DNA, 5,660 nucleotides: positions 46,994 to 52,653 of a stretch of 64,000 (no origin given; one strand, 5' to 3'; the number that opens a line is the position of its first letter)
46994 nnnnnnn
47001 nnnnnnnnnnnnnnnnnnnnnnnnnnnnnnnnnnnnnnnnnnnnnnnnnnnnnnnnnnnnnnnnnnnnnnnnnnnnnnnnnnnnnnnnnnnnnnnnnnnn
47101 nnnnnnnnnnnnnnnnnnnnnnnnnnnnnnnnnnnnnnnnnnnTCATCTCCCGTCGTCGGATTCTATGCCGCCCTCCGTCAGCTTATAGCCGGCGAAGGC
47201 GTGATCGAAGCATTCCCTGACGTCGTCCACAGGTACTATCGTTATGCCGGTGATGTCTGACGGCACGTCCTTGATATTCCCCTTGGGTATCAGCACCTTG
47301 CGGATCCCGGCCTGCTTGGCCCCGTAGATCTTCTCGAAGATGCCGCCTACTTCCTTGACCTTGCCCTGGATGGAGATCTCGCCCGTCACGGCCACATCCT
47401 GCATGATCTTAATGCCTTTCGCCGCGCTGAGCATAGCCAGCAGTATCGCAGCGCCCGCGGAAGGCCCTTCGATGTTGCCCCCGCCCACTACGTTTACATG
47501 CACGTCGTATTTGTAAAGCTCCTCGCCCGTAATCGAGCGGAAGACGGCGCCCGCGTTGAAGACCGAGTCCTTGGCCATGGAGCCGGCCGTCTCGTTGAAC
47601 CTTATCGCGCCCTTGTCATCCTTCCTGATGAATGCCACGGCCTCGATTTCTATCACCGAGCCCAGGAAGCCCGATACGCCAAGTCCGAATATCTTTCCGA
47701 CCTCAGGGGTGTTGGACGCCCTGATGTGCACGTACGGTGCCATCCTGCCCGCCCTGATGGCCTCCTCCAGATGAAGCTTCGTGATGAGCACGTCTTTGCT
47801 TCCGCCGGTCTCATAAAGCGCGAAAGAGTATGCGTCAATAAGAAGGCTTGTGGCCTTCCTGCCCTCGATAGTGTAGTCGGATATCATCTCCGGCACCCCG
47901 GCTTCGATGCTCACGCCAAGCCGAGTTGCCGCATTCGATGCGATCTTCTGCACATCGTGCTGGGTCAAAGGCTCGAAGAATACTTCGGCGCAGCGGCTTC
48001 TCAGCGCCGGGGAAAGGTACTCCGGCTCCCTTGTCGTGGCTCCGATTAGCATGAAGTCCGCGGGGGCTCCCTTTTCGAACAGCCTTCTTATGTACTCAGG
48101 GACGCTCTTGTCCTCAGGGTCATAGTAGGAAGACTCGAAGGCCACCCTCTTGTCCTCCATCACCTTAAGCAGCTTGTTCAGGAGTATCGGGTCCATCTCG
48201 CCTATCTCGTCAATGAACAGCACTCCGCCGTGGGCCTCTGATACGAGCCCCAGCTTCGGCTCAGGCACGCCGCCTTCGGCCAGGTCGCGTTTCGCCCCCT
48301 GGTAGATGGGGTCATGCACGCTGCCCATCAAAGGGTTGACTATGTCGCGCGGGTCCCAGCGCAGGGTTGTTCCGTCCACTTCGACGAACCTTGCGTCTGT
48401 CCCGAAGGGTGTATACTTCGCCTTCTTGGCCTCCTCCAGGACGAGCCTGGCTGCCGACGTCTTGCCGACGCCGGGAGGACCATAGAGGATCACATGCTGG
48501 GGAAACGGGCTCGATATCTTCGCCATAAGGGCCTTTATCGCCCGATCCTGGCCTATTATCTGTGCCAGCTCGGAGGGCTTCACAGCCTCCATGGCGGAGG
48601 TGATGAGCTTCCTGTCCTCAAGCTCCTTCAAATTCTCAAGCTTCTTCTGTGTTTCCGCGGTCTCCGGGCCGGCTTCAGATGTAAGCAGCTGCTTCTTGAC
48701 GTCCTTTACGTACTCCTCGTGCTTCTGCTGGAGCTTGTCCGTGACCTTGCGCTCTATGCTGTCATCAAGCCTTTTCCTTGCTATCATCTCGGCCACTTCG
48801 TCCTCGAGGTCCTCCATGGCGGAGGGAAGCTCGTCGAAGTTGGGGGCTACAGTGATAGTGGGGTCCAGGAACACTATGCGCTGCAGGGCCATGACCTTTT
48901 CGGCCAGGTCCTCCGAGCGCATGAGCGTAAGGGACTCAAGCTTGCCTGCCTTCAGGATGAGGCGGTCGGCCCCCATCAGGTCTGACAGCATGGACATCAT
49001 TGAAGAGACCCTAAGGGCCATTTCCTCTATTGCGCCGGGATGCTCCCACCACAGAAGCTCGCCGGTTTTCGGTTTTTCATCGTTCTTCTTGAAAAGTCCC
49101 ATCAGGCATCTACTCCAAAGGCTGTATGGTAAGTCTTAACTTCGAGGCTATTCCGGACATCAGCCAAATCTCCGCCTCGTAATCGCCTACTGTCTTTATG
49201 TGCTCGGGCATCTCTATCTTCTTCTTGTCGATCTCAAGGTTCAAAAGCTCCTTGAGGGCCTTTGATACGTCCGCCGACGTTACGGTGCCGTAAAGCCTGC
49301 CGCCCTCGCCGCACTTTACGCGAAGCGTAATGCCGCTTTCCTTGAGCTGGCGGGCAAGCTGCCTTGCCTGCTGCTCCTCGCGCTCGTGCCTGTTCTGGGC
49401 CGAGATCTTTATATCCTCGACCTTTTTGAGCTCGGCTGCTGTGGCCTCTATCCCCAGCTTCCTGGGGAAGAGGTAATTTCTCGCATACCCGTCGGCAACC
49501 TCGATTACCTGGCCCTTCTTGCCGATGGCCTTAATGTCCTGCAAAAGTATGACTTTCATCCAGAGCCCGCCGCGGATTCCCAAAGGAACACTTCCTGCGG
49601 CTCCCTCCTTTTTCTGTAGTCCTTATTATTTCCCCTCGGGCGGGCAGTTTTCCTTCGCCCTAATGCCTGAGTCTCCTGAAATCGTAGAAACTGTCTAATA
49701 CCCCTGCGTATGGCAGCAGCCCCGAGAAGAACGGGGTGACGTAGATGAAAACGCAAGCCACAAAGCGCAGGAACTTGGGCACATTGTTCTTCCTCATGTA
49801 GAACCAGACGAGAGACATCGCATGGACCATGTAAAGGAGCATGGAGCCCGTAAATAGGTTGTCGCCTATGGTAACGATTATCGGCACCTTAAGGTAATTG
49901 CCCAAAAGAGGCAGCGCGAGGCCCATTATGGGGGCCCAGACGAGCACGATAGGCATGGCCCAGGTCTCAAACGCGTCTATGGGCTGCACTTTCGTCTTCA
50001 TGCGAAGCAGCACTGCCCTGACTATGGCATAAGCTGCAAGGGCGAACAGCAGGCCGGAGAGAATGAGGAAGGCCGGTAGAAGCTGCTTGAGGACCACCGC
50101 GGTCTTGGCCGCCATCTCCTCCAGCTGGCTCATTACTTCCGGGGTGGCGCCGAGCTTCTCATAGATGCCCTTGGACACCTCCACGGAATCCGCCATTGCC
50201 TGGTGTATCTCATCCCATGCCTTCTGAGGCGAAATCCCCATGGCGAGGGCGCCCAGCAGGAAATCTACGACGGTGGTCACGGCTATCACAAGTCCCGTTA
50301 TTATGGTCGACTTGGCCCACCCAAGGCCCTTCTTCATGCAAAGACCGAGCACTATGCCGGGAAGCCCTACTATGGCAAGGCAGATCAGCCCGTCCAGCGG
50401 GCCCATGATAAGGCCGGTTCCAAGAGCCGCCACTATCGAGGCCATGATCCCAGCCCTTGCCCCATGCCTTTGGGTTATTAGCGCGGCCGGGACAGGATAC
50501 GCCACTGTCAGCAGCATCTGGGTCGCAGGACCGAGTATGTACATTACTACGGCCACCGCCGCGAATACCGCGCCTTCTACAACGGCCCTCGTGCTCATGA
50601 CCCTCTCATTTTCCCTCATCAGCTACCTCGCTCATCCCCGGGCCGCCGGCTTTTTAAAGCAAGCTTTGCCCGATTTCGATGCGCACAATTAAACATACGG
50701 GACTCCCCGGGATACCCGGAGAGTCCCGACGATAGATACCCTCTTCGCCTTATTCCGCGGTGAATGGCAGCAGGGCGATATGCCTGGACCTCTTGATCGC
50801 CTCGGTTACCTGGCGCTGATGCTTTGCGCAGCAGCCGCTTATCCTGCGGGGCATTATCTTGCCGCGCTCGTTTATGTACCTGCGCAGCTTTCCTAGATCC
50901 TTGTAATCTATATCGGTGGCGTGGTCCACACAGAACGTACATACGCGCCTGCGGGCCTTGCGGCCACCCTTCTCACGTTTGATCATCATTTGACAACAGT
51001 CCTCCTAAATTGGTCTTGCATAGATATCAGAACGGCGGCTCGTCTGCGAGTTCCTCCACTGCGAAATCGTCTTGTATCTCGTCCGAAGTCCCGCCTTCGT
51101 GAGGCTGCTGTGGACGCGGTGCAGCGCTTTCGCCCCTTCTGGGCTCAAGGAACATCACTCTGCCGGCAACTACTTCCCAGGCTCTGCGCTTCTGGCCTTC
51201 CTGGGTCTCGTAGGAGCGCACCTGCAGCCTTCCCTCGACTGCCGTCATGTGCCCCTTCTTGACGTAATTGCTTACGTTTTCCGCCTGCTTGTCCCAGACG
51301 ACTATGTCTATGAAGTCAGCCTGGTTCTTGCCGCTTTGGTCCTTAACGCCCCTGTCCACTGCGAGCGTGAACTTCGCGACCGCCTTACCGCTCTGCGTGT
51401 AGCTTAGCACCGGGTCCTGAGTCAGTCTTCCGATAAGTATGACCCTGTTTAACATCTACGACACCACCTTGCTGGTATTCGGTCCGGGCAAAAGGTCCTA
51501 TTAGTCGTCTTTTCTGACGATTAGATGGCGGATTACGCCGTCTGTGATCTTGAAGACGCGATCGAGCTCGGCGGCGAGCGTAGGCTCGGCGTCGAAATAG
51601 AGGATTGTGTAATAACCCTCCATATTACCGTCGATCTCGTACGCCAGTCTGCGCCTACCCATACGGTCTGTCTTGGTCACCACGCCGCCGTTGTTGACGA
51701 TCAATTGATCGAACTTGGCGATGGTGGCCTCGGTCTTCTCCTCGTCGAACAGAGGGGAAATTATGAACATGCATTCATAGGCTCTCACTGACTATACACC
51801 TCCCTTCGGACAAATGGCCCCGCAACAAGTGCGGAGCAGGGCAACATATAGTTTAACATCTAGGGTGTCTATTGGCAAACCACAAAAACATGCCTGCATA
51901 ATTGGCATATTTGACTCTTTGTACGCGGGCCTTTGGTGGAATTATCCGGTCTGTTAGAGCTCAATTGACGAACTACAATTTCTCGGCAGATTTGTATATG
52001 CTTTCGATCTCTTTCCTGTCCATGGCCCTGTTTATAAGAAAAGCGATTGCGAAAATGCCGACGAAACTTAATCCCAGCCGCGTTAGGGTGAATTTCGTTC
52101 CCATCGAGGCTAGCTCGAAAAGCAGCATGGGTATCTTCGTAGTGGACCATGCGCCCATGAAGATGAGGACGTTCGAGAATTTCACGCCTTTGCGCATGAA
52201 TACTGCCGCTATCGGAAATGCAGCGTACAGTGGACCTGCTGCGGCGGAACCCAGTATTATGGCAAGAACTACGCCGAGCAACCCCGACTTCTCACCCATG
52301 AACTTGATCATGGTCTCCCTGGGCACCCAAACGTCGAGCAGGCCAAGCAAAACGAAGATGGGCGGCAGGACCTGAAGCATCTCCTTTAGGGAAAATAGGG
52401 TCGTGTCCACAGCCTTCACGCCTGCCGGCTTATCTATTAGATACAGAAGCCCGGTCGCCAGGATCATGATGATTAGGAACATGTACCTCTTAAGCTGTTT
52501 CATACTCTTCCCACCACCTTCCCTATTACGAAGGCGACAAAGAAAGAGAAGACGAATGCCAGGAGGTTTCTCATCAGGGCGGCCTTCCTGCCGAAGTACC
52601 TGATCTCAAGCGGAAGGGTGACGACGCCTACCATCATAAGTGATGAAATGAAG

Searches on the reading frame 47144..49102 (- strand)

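Call 27: search_protein_families(library=pfam, proteins=[window:47144-49102:-], max_evalue=0.001)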
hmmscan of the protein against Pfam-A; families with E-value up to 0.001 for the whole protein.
window:47144-49102:- (652 aa): 13 families
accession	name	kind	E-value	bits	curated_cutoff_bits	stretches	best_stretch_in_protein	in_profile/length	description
PF05362.19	Lon_C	-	1.6e-29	103.4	21.1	1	459-636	18-203/205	Lon protease (S16) C-terminal proteolytic domain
PF00004.35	AAA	-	1.3e-14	55.2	21.2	1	204-377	1-129/131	ATPase family associated with various cellular activities (AAA)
PF01078.27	Mg_chelatase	-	1.1e-11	45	20.3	1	179-323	2-138/207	Magnesium chelatase, subunit ChlI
PF00158.32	Sigma54_activat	-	2.2e-11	44.2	20.2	1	182-320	1-122/168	Sigma-54 interaction domain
PF07728.20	AAA_5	-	3.3e-10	40.5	22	1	203-371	1-139/139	AAA domain (dynein-related subfamily)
PF05496.18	RuvB_N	-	5.3e-10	39.7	27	1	175-226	2-58/159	Holliday junction DNA helicase RuvB P-loop domain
PF13541.12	ChlI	-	7.9e-08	32.7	27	1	545-609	57-121/121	Subunit ChlI of Mg-chelatase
PF13191.12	AAA_16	-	1.9e-07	32.2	32.6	1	186-240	9-61/167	AAA ATPase domain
PF13401.12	AAA_22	-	1.2e-06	29.3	27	1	202-319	6-115/130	AAA domain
PF03266.21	NTPase_1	-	0.00045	20.6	23.9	0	203-304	1-108/168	NTPase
PF00493.29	MCM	-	0.00057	19.5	23.3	0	285-320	115-150/224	MCM P-loop domain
PF07724.20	AAA_2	-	0.00084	19.8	27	0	204-321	6-105/166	AAA domain (Cdc48 subfamily)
PF20720.3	nSTAND3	-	0.0009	19.4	27.2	0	202-233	18-49/155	Novel STAND NTPase 3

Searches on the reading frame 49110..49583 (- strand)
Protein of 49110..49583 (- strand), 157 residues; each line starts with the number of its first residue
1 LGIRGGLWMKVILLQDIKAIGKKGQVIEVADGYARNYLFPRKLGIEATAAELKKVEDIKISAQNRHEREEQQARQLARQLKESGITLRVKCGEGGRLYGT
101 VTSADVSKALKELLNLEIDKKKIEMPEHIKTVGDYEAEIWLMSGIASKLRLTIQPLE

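Call 27: search_protein_families(library=pfam, proteins=[window:49110-49583:-], max_evalue=0.001)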
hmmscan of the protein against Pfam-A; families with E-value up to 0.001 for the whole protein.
window:49110-49583:- (157 aa): 2 families
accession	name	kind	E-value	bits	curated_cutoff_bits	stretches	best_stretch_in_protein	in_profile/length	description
PF03948.19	Ribosomal_L9_C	-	6e-24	84.7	23.2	1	71-154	1-85/86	Ribosomal protein L9, C-terminal domain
PF01281.25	Ribosomal_L9_N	-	4.4e-23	81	20.7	1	9-55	1-47/47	Ribosomal protein L9, N-terminal domain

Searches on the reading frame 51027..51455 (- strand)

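Call 27: search_protein_families(library=pfam, proteins=[window:51027-51455:-], max_evalue=0.001)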
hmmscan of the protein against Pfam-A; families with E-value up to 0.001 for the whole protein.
window:51027-51455:- (142 aa): 1 family
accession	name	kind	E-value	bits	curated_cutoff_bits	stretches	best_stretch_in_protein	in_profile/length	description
PF00436.31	SSB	-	2.7e-35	121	26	1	2-103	1-104/104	Single-strand binding protein family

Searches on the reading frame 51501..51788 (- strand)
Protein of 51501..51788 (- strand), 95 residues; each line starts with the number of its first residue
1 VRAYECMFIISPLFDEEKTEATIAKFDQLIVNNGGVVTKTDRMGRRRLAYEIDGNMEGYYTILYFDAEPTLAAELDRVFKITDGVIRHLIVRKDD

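Call 29: search_protein_families(library=pfam, proteins=[window:51501-51788:-], max_evalue=0.001)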
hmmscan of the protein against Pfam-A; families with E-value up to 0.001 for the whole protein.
window:51501-51788:- (95 aa): 1 family
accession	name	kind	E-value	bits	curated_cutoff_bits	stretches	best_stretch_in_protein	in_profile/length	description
PF01250.22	Ribosomal_S6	-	2e-31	108.4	27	1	4-92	2-90/90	Ribosomal protein S6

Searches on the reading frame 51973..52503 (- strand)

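Call 28: search_protein_families(library=pfam, proteins=[window:51973-52503:-], max_evalue=0.001)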
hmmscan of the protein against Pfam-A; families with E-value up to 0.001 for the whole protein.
window:51973-52503:- (176 aa): 1 family
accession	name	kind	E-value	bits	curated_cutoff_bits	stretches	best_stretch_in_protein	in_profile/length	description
PF03773.19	ArsP_1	-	2.7e-15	56.7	32.3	1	31-169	5-143/294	Predicted permease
